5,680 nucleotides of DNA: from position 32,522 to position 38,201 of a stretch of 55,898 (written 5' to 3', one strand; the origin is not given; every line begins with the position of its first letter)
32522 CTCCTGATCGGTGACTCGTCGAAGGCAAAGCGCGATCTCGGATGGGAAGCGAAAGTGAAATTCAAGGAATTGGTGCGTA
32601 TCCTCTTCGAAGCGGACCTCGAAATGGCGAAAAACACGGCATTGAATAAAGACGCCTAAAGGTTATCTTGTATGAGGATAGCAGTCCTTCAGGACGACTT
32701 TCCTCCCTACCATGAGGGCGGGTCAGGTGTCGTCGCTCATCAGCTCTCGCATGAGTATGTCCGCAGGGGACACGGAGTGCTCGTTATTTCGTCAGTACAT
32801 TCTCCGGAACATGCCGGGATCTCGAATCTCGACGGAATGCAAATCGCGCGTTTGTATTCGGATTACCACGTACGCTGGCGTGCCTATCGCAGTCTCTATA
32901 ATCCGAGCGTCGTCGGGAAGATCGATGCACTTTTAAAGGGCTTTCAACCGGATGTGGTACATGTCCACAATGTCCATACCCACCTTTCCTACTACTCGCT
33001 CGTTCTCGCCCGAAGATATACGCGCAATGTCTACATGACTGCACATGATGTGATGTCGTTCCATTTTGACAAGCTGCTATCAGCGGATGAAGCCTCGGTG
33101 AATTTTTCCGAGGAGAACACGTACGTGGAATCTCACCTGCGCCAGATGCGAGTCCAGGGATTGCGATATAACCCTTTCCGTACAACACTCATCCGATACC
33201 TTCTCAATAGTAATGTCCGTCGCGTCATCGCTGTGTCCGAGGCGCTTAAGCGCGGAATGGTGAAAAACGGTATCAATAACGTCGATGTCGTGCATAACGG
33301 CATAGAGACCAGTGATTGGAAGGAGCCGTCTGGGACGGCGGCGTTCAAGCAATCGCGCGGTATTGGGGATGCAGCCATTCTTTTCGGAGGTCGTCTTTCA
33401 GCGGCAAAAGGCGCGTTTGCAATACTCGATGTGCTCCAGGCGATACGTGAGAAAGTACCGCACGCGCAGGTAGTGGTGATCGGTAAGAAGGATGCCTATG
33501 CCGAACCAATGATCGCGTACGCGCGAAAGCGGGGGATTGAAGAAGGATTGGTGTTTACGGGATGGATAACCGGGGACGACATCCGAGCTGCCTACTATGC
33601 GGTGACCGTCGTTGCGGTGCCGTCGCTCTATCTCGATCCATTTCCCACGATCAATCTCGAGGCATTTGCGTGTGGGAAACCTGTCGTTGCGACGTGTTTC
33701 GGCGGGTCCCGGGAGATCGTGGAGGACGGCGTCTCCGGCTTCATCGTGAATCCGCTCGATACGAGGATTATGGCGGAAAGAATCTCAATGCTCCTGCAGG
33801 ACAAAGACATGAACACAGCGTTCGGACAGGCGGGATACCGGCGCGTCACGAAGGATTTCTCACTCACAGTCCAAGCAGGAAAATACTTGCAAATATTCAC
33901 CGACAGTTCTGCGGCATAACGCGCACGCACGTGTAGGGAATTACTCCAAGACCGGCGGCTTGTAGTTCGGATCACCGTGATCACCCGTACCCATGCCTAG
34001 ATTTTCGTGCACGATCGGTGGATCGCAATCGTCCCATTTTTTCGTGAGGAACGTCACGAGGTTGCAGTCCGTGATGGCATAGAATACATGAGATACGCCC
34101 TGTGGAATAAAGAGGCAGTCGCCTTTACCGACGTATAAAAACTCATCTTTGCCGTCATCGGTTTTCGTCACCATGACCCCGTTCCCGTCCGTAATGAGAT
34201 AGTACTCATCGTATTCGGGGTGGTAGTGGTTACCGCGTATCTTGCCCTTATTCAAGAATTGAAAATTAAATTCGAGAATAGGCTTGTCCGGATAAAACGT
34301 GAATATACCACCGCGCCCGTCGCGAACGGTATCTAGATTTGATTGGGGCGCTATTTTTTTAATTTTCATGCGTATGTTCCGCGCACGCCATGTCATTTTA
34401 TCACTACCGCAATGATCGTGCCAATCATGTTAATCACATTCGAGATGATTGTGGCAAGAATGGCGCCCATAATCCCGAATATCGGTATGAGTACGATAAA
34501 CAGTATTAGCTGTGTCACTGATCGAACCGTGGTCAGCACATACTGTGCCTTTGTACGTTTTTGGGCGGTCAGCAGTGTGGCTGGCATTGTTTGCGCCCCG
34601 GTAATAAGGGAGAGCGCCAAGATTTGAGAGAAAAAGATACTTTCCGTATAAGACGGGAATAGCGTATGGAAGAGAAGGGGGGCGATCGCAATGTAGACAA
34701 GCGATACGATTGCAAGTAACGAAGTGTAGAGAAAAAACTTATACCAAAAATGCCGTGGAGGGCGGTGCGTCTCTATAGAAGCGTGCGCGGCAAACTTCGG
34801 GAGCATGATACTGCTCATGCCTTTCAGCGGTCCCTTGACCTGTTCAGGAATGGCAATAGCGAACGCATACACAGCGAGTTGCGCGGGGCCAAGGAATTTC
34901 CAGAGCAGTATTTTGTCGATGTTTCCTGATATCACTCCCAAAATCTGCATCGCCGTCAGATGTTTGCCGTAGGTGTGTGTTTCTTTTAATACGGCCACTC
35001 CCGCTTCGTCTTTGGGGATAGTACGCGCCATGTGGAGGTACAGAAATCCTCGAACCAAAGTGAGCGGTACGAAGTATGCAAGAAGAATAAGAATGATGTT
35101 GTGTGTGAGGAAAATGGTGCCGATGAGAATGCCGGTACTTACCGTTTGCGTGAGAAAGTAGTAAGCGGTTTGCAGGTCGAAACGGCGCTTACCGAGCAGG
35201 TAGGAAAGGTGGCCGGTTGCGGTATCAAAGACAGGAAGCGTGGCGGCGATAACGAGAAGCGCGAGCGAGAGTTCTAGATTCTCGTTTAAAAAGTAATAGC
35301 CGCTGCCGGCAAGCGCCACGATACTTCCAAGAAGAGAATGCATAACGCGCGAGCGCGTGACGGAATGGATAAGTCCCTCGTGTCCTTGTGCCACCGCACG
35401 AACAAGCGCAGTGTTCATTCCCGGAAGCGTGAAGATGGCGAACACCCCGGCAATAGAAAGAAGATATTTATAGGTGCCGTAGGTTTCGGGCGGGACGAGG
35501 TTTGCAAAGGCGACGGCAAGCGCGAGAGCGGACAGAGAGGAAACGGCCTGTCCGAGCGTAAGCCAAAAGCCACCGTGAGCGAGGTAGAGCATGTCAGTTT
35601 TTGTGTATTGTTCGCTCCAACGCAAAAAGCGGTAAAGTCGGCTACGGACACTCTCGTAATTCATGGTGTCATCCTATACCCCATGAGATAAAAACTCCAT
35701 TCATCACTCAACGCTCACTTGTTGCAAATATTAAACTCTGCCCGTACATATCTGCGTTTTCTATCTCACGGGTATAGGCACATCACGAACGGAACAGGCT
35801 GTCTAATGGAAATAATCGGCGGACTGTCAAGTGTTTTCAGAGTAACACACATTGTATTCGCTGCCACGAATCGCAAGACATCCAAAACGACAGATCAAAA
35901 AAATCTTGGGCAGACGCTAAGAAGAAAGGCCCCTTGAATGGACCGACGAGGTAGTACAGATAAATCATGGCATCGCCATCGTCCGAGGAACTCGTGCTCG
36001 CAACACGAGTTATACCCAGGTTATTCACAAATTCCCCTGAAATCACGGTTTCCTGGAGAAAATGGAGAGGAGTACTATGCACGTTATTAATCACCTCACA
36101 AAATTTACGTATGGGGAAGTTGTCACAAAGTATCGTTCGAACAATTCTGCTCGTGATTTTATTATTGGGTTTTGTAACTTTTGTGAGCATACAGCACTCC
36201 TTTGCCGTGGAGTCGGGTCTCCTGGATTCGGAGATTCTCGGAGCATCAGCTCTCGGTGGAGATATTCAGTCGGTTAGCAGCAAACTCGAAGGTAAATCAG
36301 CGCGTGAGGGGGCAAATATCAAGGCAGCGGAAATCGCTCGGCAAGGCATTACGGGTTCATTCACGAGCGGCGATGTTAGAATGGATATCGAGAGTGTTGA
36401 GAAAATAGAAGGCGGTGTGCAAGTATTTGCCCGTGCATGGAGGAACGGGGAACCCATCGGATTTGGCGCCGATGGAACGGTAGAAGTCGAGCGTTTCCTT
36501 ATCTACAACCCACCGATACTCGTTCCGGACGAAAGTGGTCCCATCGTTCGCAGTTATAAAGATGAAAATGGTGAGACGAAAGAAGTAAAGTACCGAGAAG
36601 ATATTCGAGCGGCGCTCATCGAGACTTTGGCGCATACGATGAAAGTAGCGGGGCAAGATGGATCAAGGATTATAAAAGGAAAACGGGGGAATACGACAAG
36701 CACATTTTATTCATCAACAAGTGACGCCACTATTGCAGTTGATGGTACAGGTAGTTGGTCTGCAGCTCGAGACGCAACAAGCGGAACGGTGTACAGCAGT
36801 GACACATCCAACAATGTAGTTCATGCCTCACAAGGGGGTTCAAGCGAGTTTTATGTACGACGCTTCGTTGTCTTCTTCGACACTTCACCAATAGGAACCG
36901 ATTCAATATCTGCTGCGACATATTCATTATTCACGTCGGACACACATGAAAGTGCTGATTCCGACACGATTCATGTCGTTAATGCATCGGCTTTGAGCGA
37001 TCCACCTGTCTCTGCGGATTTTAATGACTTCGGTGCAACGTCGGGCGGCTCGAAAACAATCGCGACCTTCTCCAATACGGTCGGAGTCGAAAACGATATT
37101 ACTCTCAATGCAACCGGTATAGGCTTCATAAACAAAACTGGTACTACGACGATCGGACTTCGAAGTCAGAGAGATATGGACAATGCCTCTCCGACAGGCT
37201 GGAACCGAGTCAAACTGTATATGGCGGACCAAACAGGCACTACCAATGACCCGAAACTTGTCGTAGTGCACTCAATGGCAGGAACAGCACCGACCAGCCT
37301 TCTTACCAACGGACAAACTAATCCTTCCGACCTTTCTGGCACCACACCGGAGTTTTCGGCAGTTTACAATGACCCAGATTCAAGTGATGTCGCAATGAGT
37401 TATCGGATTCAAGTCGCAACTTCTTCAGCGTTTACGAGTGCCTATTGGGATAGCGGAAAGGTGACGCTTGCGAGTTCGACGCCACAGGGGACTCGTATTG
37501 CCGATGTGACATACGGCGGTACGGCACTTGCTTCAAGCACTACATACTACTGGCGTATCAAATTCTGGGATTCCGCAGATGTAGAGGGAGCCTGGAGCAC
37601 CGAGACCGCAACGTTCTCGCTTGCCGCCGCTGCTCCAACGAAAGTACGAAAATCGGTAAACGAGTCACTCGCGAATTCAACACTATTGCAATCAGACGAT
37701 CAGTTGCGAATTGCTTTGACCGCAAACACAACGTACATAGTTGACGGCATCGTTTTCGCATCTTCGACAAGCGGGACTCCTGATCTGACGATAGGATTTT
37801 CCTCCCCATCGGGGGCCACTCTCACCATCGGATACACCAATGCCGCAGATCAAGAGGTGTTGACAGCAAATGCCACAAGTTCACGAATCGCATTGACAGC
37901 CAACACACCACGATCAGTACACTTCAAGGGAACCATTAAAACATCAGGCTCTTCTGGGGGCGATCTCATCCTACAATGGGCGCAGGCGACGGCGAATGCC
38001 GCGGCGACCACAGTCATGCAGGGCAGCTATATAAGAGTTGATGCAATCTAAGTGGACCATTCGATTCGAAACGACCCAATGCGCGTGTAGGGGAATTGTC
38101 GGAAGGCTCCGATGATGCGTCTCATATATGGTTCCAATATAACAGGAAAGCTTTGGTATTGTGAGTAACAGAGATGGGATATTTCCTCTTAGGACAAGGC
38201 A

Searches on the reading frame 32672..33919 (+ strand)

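Call 9: search_protein_families(library=pfam, proteins=[window:32672-33919:+], max_evalue=0.001)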
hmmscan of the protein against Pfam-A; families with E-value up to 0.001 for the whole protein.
window:32672-33919:+ (415 aa): 6 families
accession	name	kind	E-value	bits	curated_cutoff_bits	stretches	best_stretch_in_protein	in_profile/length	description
PF00534.26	Glycos_transf_1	-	4.9e-31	108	26.4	1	232-390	14-171/172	Glycosyl transferases group 1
PF13692.12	Glyco_trans_1_4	-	2.6e-28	99.5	27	1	235-377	3-142/142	Glycosyl transferases group 1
PF13439.12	Glyco_transf_4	-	1.4e-19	71.2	28.5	1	16-214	2-169/170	Glycosyltransferase Family 4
PF13579.12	Glyco_trans_4_4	-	1.6e-13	51.7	29.7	1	16-210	1-158/158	Glycosyl transferase 4-like domain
PF13524.12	Glyco_trans_1_2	-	2.6e-06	27.9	25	1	254-403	5-140/144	Glycosyl transferase-like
PF13477.12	Glyco_trans_4_2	-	3.1e-06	27.8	23.4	1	20-135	12-119/139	Glycosyl transferase 4-like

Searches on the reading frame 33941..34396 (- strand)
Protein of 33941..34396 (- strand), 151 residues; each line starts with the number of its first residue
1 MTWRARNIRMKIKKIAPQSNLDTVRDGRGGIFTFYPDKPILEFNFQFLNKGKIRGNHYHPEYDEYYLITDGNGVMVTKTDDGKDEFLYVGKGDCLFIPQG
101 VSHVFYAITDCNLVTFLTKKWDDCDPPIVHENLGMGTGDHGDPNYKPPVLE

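Call 5: search_protein_families(library=pfam, proteins=[window:33941-34396:-], max_evalue=0.01)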
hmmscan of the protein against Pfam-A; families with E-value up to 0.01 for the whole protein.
window:33941-34396:- (151 aa): 5 families
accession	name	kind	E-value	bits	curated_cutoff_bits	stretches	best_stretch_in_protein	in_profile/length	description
PF00190.28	Cupin_1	-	1.6e-08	34.7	22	1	48-116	40-110/151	Cupin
PF07883.17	Cupin_2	-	1.2e-06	28.5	27.2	1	48-110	5-61/70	Cupin domain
PF14667.12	Polysacc_synt_C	-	3.3e-05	24.4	28.7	1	26-117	3-97/111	Polysaccharide biosynthesis C-terminal domain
PF03079.20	ARD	-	0.00074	20.2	27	1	57-111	88-141/157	ARD/ARD' family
PF00908.23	dTDP_sugar_isom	-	0.0068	16.6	27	0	91-121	102-133/168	dTDP-4-dehydrorhamnose 3,5-epimerase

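Call 19: search_protein_families(library=ncbifam, proteins=[window:33941-34396:-], max_evalue=0.00001)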
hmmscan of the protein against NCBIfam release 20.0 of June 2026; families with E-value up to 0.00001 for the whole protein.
window:33941-34396:- (151 aa): 0 families

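Call 26: search_solved_structures(query=window:33941-34396:-, max_evalue=1, show_alignments=1)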
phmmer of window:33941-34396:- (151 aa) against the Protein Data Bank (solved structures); distinct sequences matched with E-value up to 1: 41.
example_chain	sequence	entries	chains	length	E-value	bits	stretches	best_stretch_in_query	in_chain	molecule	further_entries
2vqa_A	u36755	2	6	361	1.7e-09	41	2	48-105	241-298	SLL1358 PROTEIN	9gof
6ufi_A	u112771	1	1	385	7.8e-08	35.6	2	48-110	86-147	Cupin domain-containing protein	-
4met_A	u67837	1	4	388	2.1e-07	34.2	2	48-110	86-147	Oxalate decarboxylase OxdC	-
6tzp_A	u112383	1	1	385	2.8e-07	33.8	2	48-110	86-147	Oxalate decarboxylase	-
2v09_A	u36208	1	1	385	3.5e-07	33.5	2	48-110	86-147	OXALATE DECARBOXYLASE OXDC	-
3s0m_A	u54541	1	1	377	3.7e-07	33.4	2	48-110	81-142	Oxalate decarboxylase oxdC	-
5vg3_A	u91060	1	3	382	3.8e-07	33.4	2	48-110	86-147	Oxalate decarboxylase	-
2uya_A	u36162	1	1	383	3.9e-07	33.4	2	48-110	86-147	OXALATE DECARBOXYLASE OXDC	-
1j58_A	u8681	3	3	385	3.9e-07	33.3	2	48-110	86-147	YVRK PROTEIN | OXALATE DECARBOXYLASE OXDC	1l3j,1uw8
2uyb_A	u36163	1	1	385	3.9e-07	33.3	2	48-110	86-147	OXALATE DECARBOXYLASE OXDC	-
2uy9_A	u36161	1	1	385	4e-07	33.3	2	48-110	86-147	OXALATE DECARBOXYLASE OXDC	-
5hi0_A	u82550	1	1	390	4e-07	33.3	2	48-110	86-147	Oxalate decarboxylase OxdC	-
2uy8_A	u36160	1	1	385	2.6e-06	30.7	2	48-110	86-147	OXALATE DECARBOXYLASE OXDC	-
4yrd_A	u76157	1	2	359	0.00023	24.3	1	26-118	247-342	Capsular polysaccharide synthesis enzyme Cap5F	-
2zkl_A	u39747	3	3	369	0.00024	24.3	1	26-118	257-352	Capsular polysaccharide synthesis enzyme Cap5F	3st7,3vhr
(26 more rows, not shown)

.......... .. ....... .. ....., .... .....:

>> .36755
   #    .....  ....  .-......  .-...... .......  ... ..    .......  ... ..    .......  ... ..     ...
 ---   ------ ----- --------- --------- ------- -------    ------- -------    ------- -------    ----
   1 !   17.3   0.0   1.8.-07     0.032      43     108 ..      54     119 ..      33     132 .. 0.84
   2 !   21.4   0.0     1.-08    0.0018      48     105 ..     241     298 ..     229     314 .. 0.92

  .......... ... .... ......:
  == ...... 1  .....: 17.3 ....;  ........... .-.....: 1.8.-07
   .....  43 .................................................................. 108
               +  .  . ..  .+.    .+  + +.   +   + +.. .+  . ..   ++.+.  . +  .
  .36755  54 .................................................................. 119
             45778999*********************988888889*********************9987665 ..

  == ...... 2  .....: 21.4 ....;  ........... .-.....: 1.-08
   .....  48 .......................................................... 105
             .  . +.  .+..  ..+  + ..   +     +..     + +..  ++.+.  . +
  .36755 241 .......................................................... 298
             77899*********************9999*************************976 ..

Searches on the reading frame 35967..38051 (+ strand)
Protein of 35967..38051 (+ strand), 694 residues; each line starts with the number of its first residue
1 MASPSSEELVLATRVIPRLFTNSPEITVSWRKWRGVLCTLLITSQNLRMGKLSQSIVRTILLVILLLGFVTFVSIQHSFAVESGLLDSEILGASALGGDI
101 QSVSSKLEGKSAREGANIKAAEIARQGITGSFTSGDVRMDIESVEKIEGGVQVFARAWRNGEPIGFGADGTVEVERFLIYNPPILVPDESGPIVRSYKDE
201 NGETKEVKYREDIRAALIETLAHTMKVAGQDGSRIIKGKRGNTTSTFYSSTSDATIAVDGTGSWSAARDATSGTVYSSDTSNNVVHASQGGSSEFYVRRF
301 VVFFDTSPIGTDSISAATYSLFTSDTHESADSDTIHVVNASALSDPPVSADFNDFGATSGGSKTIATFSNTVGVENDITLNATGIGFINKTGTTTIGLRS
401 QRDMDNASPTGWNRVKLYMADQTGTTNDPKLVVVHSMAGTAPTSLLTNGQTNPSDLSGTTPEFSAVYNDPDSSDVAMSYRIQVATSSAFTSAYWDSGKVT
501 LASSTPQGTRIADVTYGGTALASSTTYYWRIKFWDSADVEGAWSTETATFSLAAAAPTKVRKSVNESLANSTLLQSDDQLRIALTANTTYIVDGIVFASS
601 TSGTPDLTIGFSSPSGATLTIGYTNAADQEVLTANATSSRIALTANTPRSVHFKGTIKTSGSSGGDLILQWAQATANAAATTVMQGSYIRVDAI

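Call 9: search_protein_families(library=pfam, proteins=[window:35967-38051:+], max_evalue=0.001)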
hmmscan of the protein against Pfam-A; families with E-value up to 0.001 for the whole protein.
window:35967-38051:+ (694 aa): 1 family
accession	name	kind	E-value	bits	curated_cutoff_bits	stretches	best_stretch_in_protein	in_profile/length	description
PF25788.1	Ig_Rha78A_N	-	2.3e-14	54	27.4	1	443-550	2-99/105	Rha78A-like, N-terminal immunoglobulin domain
